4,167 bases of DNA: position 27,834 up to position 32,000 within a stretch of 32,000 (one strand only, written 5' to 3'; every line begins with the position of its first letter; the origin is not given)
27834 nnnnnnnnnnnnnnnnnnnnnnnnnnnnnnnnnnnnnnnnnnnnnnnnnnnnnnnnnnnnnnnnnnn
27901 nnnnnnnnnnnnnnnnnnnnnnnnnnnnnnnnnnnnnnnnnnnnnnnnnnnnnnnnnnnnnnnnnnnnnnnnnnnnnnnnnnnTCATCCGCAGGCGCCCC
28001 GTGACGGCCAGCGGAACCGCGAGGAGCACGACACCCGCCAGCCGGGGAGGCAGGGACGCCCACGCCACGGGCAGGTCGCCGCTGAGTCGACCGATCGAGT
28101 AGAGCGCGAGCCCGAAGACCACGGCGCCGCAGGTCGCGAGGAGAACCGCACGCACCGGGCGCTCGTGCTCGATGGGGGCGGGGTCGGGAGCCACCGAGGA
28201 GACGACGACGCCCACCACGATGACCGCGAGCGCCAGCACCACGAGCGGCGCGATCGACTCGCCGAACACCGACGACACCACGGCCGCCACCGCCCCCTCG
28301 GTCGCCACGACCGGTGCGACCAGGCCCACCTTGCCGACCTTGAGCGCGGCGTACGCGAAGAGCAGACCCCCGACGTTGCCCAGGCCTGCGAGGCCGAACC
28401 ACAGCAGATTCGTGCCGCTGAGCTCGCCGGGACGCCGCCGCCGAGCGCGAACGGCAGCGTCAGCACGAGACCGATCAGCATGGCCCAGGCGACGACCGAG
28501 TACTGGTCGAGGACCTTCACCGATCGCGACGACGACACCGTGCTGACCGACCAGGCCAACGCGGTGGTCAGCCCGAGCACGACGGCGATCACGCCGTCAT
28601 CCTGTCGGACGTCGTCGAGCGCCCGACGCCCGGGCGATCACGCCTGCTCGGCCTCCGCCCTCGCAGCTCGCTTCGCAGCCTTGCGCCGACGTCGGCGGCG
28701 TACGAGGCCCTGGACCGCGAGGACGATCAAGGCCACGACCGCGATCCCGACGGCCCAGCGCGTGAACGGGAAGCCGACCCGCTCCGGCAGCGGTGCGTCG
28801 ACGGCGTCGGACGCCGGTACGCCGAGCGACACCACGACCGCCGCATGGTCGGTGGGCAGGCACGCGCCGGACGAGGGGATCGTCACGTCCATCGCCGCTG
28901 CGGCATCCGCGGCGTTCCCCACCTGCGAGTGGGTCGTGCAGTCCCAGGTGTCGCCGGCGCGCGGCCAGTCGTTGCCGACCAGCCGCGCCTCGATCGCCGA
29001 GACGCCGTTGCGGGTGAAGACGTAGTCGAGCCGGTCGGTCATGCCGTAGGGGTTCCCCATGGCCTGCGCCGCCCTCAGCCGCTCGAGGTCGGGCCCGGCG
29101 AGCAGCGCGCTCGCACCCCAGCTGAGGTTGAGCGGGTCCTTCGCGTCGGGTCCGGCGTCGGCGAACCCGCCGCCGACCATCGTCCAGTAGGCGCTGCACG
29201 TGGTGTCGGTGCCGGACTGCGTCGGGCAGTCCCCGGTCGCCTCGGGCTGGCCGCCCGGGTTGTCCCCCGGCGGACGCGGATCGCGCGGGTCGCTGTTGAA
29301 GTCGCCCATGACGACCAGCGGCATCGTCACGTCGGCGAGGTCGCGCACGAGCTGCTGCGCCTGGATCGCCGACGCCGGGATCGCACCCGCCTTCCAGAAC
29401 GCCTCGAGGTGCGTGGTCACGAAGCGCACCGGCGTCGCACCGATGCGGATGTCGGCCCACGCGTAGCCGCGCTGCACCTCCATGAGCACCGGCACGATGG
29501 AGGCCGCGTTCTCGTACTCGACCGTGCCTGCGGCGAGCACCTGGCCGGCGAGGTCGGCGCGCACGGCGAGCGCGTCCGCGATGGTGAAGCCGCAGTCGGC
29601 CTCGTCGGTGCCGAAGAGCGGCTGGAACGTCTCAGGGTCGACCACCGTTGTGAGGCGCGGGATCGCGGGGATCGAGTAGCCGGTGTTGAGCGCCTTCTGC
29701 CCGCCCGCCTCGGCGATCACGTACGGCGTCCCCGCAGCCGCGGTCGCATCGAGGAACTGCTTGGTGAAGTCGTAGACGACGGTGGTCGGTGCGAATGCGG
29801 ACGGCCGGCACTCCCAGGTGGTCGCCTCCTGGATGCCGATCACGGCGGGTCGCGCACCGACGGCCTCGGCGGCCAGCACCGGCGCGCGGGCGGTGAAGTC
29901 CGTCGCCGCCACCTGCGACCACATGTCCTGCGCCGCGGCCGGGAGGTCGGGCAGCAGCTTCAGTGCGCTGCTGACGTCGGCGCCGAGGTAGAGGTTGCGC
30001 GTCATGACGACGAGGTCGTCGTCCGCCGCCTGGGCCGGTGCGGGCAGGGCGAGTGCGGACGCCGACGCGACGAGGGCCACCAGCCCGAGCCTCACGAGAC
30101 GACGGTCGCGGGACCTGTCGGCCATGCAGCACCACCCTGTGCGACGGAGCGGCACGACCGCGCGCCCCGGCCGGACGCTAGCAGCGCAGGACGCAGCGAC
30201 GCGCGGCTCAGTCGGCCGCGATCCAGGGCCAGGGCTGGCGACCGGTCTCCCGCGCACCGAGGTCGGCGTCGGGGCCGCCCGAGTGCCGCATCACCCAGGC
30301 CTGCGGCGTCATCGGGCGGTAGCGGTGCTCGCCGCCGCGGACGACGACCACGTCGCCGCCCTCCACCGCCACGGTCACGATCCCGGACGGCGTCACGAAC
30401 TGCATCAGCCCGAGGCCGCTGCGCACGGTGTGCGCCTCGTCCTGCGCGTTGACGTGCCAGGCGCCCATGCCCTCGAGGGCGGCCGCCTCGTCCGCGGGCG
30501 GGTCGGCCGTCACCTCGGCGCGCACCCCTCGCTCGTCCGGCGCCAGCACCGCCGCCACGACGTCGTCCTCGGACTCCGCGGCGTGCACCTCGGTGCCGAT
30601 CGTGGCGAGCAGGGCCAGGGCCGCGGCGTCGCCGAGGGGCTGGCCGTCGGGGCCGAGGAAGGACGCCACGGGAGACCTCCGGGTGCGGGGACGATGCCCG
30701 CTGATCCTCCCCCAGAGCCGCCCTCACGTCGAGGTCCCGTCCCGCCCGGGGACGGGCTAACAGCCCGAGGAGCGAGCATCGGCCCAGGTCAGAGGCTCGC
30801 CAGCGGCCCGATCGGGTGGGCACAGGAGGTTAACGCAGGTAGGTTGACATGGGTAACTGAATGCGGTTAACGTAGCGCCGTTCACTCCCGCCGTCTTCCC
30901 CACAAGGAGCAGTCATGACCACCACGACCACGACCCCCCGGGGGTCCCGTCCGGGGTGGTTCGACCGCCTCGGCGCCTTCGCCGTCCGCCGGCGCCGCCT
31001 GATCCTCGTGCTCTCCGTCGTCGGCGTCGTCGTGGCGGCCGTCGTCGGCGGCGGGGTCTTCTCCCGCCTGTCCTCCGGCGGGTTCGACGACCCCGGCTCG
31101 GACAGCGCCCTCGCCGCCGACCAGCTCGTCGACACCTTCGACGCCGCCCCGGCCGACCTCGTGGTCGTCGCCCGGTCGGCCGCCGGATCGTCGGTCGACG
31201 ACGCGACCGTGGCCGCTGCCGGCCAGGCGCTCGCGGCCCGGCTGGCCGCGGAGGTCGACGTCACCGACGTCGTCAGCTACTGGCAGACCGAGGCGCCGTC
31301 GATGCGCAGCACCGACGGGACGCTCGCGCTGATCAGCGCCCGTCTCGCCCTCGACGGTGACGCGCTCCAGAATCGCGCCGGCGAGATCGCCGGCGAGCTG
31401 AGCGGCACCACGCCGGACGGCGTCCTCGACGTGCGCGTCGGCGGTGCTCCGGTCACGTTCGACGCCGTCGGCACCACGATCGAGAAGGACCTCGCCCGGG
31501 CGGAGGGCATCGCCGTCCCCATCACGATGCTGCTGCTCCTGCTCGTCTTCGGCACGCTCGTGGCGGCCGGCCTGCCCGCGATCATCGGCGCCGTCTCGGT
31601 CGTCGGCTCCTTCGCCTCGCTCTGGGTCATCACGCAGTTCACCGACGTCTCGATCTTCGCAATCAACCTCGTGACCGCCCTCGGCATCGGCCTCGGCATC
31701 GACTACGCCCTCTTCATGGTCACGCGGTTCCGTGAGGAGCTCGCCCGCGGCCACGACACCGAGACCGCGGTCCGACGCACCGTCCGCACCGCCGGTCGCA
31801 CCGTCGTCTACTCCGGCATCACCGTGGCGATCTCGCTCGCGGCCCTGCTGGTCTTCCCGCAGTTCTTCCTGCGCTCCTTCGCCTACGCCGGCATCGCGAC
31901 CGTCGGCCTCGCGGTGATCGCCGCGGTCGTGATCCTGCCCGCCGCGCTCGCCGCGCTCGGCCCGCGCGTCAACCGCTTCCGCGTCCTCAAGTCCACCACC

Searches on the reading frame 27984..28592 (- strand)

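Call 35: search_protein_families(library=pfam, proteins=[window:27984-28592:-], max_evalue=0.01)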
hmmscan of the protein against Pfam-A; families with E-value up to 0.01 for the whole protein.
window:27984-28592:- (202 aa): 1 family
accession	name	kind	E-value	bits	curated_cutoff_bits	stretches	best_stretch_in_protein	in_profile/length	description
PF00892.27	EamA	-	1.2e-06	29.3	28.2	1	2-57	2-57/135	EamA-like transporter family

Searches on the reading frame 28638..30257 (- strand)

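Call 35: search_protein_families(library=pfam, proteins=[window:28638-30257:-], max_evalue=0.01)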
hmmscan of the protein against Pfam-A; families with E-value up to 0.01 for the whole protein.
window:28638-30257:- (539 aa): 1 family
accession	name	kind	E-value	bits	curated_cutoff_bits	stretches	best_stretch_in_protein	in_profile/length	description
PF03372.29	Exo_endo_phos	-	4.9e-07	30.2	24.5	1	282-425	116-212/225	Endonuclease/Exonuclease/phosphatase family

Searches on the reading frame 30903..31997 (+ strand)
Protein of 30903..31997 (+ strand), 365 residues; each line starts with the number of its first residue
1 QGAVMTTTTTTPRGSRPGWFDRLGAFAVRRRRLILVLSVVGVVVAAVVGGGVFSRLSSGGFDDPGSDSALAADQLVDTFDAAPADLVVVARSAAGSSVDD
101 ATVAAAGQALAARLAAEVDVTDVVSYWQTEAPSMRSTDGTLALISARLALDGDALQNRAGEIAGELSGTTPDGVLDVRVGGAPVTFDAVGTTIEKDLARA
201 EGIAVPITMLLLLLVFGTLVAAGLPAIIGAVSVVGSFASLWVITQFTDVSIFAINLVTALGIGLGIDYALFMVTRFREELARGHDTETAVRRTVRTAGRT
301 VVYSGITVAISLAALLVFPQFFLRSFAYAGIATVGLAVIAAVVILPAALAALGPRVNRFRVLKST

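Call 35: search_protein_families(library=pfam, proteins=[window:30903-31997:+], max_evalue=0.01)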
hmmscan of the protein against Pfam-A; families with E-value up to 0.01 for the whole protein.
window:30903-31997:+ (365 aa): 1 family
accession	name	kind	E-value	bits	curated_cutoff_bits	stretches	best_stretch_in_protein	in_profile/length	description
PF03176.21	MMPL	-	1.8e-41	142.6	20.5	1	63-356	4-306/333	MMPL family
